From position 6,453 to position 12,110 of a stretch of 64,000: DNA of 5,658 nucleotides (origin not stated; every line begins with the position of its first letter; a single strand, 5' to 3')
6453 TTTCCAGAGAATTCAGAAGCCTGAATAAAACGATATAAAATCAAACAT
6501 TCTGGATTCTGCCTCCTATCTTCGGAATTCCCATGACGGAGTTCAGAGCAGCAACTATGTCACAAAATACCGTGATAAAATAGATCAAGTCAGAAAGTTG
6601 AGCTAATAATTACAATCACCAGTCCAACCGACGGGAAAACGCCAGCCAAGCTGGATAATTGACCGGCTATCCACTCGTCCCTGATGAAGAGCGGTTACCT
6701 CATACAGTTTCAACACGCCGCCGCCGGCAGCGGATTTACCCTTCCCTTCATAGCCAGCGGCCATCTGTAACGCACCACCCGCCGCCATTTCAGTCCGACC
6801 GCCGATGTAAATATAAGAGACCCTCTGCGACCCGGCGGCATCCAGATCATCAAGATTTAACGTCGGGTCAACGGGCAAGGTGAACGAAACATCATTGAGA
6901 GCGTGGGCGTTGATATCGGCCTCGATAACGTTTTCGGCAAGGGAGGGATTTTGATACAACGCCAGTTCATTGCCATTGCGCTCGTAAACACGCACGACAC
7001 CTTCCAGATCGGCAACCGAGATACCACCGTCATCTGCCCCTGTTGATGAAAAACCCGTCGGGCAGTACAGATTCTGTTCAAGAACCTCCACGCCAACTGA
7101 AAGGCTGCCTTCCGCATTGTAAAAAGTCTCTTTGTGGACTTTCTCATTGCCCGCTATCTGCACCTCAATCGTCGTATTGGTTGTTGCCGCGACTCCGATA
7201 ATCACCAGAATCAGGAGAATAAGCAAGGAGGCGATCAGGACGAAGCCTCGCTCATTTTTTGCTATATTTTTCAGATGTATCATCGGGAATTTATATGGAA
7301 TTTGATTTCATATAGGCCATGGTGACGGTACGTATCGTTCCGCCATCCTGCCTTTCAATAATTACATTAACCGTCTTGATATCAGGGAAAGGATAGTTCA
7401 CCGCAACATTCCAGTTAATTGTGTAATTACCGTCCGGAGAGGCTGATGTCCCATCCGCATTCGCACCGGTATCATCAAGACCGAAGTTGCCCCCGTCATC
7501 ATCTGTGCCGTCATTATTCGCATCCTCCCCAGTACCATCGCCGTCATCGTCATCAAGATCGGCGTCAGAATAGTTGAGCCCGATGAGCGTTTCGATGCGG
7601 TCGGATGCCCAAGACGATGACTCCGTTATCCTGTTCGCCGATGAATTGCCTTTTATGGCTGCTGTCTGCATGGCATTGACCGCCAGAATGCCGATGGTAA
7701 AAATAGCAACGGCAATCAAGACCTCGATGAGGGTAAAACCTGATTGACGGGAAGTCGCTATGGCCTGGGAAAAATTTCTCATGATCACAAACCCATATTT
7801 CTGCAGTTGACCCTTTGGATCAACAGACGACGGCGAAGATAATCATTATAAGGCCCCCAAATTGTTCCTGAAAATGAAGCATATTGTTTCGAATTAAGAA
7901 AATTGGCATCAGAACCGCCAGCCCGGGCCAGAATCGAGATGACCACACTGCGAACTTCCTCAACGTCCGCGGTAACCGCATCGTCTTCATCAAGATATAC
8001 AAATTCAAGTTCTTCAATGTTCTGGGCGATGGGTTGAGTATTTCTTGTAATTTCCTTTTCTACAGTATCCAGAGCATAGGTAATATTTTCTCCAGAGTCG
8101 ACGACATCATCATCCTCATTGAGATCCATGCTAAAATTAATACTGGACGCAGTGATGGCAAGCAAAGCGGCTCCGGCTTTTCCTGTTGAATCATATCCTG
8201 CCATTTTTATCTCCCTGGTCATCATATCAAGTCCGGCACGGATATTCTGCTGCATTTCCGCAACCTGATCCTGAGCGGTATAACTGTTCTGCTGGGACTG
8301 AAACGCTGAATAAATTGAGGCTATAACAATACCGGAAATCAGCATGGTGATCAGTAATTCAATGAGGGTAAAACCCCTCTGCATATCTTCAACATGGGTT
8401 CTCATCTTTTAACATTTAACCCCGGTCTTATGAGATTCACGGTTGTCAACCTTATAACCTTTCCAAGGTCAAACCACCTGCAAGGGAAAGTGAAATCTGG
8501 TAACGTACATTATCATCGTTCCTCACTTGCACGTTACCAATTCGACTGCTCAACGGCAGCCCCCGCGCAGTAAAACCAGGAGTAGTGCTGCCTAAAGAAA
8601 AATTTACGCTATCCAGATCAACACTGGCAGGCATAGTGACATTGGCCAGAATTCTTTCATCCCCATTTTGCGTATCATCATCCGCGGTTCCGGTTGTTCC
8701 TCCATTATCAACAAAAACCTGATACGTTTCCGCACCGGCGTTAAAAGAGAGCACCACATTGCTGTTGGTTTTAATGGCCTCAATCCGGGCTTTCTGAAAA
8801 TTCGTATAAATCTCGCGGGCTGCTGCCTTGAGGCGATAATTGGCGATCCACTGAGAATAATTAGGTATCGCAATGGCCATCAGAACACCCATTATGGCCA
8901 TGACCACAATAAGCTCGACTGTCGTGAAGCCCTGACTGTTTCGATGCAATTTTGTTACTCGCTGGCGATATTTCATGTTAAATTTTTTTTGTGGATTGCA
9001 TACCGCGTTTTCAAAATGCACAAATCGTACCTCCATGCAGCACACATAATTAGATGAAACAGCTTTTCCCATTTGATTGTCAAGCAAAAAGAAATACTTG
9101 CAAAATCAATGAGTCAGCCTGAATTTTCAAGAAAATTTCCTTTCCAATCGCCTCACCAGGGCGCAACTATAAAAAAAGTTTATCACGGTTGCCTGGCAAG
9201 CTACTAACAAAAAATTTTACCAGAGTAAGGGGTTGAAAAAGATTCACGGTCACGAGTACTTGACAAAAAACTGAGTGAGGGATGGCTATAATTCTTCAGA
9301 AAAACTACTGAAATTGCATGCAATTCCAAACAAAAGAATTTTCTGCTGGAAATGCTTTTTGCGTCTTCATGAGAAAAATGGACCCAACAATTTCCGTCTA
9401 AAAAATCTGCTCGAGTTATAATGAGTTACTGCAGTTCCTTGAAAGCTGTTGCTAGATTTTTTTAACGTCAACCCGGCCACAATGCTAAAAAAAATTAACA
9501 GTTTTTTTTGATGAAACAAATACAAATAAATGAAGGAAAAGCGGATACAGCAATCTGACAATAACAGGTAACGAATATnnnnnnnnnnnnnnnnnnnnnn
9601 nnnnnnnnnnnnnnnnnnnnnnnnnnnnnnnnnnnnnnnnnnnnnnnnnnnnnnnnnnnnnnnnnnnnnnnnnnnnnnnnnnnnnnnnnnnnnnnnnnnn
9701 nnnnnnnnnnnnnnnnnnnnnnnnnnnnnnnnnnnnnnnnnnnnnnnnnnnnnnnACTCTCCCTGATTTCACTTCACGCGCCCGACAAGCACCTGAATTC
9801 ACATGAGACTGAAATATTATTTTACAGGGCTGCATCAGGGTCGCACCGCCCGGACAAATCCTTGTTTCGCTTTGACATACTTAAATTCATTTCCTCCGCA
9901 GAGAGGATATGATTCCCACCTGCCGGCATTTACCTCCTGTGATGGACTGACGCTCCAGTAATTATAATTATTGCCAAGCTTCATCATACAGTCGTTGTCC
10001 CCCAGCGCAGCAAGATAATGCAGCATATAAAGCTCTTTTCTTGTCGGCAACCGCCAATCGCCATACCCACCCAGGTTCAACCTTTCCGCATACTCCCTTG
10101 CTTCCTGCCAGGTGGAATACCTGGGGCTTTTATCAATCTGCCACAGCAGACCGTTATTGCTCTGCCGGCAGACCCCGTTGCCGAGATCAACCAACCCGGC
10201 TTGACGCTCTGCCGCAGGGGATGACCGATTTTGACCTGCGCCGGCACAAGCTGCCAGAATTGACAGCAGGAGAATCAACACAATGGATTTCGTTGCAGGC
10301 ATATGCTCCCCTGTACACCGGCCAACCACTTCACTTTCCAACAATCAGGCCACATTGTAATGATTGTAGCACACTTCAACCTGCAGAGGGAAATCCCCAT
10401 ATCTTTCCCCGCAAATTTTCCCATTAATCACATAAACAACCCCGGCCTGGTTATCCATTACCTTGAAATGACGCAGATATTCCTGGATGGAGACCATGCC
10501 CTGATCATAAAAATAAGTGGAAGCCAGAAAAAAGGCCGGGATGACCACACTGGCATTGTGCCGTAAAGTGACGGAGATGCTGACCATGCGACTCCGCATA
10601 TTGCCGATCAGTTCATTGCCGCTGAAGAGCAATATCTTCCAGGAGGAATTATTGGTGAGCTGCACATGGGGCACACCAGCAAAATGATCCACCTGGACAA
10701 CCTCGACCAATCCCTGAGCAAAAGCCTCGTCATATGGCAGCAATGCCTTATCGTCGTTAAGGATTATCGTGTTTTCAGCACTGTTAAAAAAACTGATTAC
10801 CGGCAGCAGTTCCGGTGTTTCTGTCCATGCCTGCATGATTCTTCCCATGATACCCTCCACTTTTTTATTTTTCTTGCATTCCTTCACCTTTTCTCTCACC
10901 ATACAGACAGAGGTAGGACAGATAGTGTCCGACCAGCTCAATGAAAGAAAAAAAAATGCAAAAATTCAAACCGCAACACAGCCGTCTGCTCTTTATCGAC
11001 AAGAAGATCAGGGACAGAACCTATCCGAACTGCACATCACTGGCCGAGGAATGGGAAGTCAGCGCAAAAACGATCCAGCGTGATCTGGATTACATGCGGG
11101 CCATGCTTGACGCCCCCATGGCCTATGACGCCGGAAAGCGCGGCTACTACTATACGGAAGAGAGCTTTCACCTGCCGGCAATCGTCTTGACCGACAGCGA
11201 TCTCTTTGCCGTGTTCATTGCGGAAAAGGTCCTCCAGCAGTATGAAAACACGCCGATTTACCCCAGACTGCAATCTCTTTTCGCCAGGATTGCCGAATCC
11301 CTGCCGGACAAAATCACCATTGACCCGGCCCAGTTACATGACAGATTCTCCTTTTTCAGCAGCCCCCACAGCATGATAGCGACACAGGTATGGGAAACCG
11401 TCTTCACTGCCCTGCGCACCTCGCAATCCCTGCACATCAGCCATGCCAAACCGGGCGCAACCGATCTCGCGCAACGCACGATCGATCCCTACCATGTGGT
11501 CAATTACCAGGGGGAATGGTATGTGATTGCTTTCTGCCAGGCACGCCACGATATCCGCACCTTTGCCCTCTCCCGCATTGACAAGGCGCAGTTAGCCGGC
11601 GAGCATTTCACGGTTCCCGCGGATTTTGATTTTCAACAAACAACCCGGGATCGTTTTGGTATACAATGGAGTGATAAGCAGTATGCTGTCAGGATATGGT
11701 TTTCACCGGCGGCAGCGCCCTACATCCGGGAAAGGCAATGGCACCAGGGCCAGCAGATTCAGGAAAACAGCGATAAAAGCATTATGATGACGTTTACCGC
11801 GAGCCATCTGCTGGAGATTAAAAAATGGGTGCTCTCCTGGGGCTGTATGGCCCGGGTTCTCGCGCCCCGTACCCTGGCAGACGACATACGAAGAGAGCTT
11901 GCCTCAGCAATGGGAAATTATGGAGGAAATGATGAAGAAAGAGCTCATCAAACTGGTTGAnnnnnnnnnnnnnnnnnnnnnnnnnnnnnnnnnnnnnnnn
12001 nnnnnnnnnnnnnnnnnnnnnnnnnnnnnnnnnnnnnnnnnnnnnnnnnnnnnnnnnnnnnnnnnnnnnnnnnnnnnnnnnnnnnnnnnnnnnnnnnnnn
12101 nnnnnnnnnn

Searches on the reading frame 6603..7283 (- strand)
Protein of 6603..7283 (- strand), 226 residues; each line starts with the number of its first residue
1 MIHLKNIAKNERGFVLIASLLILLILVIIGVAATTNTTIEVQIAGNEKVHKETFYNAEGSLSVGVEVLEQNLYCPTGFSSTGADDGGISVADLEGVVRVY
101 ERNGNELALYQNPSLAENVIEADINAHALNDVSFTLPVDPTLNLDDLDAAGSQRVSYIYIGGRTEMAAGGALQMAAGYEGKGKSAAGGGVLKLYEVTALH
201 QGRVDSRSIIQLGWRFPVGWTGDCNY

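Call 6: search_protein_families(library=pfam, proteins=[window:6603-7283:-], max_evalue=0.1)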
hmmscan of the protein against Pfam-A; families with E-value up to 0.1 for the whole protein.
window:6603-7283:- (226 aa): 2 families
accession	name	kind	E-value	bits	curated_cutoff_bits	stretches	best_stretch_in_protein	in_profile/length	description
PF14341.11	PilX_N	-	1.9e-09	37.8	25.5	1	12-61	1-50/51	PilX N-terminal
PF07172.16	GRP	-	0.022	15.8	30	0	12-56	4-47/90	Glycine rich protein family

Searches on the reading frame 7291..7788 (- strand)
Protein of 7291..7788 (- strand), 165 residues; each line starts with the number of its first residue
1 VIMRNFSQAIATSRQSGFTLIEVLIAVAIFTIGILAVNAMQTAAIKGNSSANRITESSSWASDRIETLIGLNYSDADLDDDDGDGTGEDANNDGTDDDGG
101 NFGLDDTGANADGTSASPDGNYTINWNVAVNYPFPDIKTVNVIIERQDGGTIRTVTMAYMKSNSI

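Call 6: search_protein_families(library=pfam, proteins=[window:7291-7788:-], max_evalue=0.1)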
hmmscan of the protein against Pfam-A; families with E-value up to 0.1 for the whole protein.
window:7291-7788:- (165 aa): 1 family
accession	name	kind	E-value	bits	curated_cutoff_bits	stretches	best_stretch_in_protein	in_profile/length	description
PF07963.17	N_methyl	-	1.1e-09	37.9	21.2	1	13-37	2-26/27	Prokaryotic N-terminal methylation motif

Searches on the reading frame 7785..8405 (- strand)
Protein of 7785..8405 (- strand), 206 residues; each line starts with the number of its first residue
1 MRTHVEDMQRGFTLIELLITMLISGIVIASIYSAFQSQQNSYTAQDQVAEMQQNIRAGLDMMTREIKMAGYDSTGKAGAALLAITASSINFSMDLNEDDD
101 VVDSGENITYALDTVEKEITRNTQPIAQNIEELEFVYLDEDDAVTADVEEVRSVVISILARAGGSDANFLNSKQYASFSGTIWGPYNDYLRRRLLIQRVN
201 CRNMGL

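Call 6: search_protein_families(library=pfam, proteins=[window:7785-8405:-], max_evalue=0.1)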
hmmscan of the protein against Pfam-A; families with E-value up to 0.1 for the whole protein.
window:7785-8405:- (206 aa): 2 families
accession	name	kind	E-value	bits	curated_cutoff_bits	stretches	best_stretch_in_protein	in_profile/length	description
PF07963.17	N_methyl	-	5e-09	35.8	21.2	1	9-32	4-27/27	Prokaryotic N-terminal methylation motif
PF16074.10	PilW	-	0.00016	22.1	26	1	140-203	66-124/124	Type IV Pilus-assembly protein W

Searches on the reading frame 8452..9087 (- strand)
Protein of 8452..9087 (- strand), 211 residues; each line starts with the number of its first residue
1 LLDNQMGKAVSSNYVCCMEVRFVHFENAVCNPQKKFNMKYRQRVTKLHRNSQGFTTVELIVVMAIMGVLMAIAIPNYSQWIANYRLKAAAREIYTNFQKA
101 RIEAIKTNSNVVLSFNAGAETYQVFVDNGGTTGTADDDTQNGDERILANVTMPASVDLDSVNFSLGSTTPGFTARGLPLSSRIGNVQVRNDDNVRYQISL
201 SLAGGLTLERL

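Call 6: search_protein_families(library=pfam, proteins=[window:8452-9087:-], max_evalue=0.1)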
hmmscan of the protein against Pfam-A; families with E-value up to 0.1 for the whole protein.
window:8452-9087:- (211 aa): 2 families
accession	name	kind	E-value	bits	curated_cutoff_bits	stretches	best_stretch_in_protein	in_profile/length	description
PF12019.13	GspH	-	2.2e-10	41.4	21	1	89-204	1-108/108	Type II transport protein GspH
PF07963.17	N_methyl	-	8.9e-07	28.7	21.2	1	49-74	2-27/27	Prokaryotic N-terminal methylation motif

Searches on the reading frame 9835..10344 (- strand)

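Call 6: search_protein_families(library=pfam, proteins=[window:9835-10344:-], max_evalue=0.1)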
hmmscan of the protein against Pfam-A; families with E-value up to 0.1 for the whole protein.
window:9835-10344:- (169 aa): 1 family
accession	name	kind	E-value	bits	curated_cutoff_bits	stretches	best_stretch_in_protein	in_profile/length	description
PF07603.17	Lcl_C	-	1.6e-16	61.1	34.9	1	59-168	3-117/117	Lcl C-terminal domain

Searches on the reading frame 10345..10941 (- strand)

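Call 6: search_protein_families(library=pfam, proteins=[window:10345-10941:-], max_evalue=0.1)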
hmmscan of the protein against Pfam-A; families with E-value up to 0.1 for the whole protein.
window:10345-10941:- (198 aa): 1 family
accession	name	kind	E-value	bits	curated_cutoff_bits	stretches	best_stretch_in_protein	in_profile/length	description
PF20208.3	ARPP-1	-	1.4e-16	61.1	27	2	62-137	23-98/297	ARG and Rhodanese-Phosphatase-superfamily-associated Protein domain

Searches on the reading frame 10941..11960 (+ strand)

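Call 6: search_protein_families(library=pfam, proteins=[window:10941-11960:+], max_evalue=0.1)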
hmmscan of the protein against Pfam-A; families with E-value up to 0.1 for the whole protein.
window:10941-11960:+ (339 aa): 4 families
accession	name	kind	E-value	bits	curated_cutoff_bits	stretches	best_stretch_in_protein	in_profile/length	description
PF13280.12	WYL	-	7.9e-19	67.9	21.8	1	150-217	2-69/70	WYL domain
PF25583.1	WCX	-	1.2e-17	64.5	23.9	1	247-323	2-75/76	WCX domain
PF08279.18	HTH_11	-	0.0051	17.1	25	1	31-69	18-54/55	HTH domain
PF08220.18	HTH_DeoR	-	0.055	13.7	21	0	21-52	7-38/57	DeoR-like helix-turn-helix domain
